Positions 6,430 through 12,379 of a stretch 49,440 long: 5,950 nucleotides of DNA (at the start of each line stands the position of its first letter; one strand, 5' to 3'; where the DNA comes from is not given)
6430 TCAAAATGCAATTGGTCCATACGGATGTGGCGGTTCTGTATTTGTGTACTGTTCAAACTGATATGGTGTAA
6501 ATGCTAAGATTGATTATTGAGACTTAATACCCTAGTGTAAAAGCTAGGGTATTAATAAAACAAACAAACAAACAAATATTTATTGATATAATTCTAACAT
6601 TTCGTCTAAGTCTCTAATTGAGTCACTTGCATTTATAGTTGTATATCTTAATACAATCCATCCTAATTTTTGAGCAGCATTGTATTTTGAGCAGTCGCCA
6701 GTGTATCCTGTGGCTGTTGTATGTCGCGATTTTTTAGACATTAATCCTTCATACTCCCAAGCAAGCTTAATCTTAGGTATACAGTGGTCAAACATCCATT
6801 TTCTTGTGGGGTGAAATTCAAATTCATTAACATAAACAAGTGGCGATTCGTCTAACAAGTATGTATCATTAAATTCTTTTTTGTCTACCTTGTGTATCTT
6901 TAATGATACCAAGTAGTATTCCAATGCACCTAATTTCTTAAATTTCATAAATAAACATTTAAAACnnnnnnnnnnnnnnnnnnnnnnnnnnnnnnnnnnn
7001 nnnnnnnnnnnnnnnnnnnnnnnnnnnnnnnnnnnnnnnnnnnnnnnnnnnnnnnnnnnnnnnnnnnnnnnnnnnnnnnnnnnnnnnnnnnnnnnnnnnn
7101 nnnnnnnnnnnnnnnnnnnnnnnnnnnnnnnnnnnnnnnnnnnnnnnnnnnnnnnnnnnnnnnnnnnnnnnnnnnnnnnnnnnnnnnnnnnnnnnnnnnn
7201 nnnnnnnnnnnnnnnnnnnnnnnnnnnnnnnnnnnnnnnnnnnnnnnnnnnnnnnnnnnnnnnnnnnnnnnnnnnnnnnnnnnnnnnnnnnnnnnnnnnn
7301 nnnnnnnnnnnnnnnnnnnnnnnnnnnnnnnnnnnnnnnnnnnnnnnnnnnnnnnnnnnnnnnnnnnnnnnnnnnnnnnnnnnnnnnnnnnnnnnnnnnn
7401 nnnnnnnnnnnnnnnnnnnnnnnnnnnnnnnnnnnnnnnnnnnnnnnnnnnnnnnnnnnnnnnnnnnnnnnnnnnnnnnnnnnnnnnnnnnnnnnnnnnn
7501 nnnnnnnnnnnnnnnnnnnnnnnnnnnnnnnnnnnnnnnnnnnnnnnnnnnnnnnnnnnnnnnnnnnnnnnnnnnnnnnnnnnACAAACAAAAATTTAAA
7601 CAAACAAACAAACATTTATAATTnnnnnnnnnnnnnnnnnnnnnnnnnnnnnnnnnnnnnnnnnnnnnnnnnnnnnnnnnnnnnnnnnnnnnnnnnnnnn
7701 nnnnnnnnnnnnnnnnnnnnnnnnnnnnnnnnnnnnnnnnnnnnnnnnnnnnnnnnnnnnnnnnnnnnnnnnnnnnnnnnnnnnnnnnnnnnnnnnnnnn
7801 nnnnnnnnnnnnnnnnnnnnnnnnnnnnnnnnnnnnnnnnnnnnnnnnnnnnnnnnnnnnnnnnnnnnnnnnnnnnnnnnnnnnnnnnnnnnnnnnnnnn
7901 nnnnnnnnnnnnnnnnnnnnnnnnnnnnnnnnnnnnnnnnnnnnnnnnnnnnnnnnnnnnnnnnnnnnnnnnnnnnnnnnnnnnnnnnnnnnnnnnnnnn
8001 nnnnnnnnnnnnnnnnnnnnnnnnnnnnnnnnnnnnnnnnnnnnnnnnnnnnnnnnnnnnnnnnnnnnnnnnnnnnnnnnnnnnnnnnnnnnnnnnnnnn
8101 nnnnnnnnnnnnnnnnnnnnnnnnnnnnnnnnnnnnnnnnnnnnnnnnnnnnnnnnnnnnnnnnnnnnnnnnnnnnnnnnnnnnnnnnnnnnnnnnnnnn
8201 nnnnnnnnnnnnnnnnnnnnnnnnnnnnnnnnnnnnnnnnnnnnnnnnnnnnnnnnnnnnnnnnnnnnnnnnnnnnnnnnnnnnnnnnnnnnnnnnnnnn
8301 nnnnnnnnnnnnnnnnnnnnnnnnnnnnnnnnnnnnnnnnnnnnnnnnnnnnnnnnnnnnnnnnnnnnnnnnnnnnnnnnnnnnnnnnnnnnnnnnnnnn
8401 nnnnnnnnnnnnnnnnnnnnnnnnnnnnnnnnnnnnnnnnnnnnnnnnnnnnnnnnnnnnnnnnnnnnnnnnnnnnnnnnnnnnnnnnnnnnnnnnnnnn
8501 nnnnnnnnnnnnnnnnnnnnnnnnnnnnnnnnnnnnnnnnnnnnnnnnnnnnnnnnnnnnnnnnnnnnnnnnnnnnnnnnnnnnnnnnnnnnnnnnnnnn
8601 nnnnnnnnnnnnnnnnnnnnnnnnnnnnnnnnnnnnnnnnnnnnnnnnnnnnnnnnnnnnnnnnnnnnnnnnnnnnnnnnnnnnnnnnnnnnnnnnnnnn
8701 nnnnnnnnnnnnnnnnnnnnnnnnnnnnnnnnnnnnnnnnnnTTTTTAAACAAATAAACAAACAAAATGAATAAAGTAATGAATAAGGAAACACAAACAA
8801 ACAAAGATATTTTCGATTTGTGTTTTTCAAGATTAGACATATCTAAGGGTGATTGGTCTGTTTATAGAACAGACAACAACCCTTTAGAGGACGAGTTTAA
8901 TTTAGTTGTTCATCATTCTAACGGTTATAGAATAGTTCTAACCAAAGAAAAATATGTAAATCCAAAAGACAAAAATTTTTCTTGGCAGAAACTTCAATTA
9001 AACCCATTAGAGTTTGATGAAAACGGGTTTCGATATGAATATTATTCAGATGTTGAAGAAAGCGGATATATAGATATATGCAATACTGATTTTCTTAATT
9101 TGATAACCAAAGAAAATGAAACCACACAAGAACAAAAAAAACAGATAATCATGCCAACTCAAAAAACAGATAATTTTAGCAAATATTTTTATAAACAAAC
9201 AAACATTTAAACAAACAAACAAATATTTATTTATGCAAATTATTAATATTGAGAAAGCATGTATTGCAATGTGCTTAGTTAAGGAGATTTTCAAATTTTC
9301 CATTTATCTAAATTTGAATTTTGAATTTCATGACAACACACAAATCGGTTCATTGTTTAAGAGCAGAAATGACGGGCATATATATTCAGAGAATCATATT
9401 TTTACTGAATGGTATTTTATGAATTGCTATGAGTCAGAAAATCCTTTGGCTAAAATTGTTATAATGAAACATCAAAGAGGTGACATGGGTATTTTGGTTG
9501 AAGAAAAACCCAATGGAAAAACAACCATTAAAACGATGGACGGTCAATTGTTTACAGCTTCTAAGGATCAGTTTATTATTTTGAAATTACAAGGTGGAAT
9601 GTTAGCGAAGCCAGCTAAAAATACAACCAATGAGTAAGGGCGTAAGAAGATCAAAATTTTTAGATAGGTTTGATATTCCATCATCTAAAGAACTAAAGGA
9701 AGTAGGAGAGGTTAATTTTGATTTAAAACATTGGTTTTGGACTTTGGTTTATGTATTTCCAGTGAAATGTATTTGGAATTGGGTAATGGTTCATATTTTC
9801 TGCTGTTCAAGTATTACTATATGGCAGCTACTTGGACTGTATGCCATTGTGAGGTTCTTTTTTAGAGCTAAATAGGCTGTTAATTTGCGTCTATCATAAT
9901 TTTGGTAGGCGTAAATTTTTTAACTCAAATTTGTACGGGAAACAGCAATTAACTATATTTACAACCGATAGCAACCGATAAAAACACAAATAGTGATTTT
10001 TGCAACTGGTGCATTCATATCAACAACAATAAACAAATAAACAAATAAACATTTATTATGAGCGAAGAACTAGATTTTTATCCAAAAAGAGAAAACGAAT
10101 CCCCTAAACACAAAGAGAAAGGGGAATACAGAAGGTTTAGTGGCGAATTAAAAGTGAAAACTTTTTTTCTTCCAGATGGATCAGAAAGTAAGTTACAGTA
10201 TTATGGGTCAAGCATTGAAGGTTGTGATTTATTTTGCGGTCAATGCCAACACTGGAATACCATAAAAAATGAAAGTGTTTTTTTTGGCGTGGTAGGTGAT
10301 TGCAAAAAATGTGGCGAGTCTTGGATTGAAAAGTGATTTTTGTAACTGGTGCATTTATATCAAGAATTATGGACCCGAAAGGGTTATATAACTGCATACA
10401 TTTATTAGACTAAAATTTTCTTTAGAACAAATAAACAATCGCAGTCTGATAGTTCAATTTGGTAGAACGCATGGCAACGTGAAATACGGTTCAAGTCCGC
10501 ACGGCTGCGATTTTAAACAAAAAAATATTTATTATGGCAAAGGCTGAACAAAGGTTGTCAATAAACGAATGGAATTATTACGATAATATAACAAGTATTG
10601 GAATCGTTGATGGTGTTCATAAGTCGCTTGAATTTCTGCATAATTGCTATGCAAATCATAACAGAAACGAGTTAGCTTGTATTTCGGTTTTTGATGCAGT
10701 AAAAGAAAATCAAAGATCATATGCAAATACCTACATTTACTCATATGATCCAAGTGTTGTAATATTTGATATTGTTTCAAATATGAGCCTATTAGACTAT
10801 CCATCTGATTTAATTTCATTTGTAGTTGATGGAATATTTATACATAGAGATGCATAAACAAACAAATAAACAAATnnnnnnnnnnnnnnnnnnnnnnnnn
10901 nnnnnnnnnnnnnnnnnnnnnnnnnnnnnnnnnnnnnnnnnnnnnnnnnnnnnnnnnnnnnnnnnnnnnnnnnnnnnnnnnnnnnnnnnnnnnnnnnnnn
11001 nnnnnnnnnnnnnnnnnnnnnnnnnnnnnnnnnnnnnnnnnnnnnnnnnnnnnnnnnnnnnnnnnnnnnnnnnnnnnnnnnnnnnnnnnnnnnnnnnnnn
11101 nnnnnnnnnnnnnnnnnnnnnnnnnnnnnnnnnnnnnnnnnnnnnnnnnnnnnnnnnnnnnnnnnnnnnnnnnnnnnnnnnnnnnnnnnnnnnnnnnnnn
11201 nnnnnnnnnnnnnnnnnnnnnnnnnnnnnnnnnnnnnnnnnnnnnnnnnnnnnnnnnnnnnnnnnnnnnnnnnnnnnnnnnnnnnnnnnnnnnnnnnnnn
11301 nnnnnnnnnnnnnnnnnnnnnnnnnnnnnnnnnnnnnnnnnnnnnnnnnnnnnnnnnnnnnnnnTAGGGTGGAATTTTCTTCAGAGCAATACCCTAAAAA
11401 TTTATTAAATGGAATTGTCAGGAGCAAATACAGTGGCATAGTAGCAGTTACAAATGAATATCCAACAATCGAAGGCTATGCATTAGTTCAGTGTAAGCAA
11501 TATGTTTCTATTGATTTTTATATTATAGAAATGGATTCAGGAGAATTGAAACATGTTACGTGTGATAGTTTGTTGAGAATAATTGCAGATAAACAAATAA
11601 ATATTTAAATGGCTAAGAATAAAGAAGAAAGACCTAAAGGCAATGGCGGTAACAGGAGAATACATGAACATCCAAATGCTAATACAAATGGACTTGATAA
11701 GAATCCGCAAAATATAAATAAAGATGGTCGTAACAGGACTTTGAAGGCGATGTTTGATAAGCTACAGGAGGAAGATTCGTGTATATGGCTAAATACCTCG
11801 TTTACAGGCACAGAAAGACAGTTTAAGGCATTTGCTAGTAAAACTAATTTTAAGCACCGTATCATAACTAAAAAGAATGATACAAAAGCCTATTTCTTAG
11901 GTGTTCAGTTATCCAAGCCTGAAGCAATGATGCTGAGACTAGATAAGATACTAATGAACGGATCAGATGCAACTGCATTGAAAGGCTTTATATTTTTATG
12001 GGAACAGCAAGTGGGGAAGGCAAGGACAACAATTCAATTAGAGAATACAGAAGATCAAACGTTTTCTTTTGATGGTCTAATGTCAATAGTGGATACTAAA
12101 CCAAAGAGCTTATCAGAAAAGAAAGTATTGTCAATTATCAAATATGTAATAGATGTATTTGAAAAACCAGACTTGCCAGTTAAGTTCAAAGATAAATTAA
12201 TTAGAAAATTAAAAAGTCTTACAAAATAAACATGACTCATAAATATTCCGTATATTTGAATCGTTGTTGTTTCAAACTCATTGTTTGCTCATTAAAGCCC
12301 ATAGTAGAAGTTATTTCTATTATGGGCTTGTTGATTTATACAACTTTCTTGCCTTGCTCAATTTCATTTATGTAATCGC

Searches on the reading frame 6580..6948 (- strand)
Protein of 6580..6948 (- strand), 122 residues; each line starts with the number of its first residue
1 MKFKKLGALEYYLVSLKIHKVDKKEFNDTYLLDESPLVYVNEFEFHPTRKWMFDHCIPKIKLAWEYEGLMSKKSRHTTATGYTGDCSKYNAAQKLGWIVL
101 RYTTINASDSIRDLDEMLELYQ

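Call 21: search_protein_families(library=pfam, max_evalue=0.01, proteins=[window:6580-6948:-])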
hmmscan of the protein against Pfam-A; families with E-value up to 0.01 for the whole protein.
window:6580-6948:- (122 aa): 0 families

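Call 118: search_protein_families(library=phrogs, max_evalue=0.001, proteins=[window:6580-6948:-])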
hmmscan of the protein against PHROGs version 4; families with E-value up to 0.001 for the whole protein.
window:6580-6948:- (122 aa): 2 families
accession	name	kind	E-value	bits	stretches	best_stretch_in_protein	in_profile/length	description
phrog_503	-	unknown function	7.3e-23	81.9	1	22-109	32-115/144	-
phrog_12476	-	unknown function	1.3e-06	29.2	1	51-104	2-55/85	-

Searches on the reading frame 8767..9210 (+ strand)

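Call 6: search_protein_families(library=pfam, max_evalue=0.1, proteins=[window:8767-9210:+])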
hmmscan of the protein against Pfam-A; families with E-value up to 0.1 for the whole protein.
window:8767-9210:+ (147 aa): 1 family
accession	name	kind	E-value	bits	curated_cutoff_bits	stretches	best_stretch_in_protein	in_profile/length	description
PF07572.17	BCNT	-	0.091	13.4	22.2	0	20-54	18-51/75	Bucentaur or craniofacial development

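Call 118: search_protein_families(library=phrogs, max_evalue=0.001, proteins=[window:8767-9210:+])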
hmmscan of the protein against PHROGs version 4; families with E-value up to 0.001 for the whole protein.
window:8767-9210:+ (147 aa): 0 families

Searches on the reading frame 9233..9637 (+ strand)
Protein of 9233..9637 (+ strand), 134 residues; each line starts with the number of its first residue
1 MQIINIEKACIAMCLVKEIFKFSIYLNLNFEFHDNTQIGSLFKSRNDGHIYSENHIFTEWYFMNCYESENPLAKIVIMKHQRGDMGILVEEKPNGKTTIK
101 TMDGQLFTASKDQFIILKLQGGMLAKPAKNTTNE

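Call 6: search_protein_families(library=pfam, max_evalue=0.1, proteins=[window:9233-9637:+])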
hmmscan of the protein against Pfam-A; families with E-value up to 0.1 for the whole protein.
window:9233-9637:+ (134 aa): 0 families

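Call 41: find_encoding_contigs(protein=window:9233-9637:+, flank=10000, max_places=10)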
Protein window:9233-9637:+ (134 aa): 4 contigs read that carry it; 2 places shown.
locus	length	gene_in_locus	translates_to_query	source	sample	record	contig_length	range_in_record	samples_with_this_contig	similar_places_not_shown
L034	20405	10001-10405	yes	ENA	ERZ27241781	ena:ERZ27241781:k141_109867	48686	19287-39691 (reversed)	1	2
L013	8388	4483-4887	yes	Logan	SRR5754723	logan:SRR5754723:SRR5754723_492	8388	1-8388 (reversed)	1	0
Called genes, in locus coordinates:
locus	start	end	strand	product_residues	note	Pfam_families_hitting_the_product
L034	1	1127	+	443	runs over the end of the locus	PF01051:Rep3_N, PF21205:Rep3_C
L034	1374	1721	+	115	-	-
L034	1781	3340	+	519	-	-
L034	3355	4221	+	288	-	-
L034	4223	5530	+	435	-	PF00270:DEAD, PF04851:ResIII, PF00176:SNF2-rel_dom (weak), PF00271:Helicase_C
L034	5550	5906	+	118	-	-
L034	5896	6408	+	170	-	-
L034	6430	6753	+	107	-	-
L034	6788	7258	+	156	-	-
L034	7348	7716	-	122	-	-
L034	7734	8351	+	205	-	-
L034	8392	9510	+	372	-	-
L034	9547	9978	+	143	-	-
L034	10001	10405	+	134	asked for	-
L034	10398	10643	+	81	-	-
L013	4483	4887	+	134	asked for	-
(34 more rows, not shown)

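Call 118: search_protein_families(library=phrogs, max_evalue=0.001, proteins=[window:9233-9637:+])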
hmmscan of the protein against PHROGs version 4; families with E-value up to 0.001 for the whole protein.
window:9233-9637:+ (134 aa): 0 families

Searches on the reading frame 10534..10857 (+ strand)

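Call 6: search_protein_families(library=pfam, max_evalue=0.1, proteins=[window:10534-10857:+])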
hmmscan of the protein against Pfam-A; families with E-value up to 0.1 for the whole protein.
window:10534-10857:+ (107 aa): 1 family
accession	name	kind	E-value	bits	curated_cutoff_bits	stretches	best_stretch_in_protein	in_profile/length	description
PF09950.15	Major_capside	-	0.065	13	26.8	1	36-101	166-231/251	Major capsid protein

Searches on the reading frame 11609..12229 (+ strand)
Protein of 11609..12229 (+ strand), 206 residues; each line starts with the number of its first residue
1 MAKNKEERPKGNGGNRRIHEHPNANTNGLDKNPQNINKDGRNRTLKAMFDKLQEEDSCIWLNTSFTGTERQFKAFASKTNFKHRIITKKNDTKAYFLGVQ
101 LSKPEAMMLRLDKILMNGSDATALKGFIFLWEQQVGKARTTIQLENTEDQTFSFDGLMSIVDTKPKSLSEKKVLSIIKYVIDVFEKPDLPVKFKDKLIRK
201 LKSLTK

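Call 6: search_protein_families(library=pfam, max_evalue=0.1, proteins=[window:11609-12229:+])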
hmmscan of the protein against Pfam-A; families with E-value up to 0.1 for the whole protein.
window:11609-12229:+ (206 aa): 0 families

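Call 20: search_protein_families(library=phrogs, max_evalue=0.01, proteins=[window:11609-12229:+])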
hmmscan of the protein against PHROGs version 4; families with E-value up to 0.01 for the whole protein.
window:11609-12229:+ (206 aa): 0 families

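Call 37: find_encoding_contigs(protein=window:11609-12229:+, flank=10000, max_places=10)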
Protein window:11609-12229:+ (206 aa): 3 contigs read that carry it; 1 place shown.
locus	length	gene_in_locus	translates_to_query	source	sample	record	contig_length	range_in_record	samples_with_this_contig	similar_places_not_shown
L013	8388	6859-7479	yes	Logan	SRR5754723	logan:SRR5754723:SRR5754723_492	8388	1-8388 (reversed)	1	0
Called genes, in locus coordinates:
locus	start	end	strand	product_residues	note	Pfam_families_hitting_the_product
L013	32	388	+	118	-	-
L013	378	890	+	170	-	-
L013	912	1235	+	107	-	-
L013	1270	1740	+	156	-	-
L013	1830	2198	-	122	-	-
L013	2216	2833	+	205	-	-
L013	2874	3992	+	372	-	-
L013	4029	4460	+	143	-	-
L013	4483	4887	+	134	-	-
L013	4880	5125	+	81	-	-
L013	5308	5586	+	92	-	-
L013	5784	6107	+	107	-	-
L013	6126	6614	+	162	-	-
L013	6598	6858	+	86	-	-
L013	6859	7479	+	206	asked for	-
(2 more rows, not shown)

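Call 84: search_solved_structures(query=window:11609-12229:+, max_evalue=1)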
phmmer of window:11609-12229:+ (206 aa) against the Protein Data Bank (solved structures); distinct sequences matched with E-value up to 1: 3.
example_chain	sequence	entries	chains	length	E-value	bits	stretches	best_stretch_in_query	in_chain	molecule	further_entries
7zs0_A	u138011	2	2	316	0.27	14.4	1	153-202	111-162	Hypothetical (Diheme) protein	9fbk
7zs2_A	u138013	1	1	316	0.27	14.4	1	153-202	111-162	Hypothetical (Diheme) protein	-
7zs1_A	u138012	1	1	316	0.27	14.4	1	153-202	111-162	Hypothetical (Diheme) protein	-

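Call 113: search_dna_similar(query=window:11609-12229:+, collection=phages, mode=protein, max_rows=10, max_evalue=0.01)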
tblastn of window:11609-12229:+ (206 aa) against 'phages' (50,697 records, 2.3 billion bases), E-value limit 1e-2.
No match.
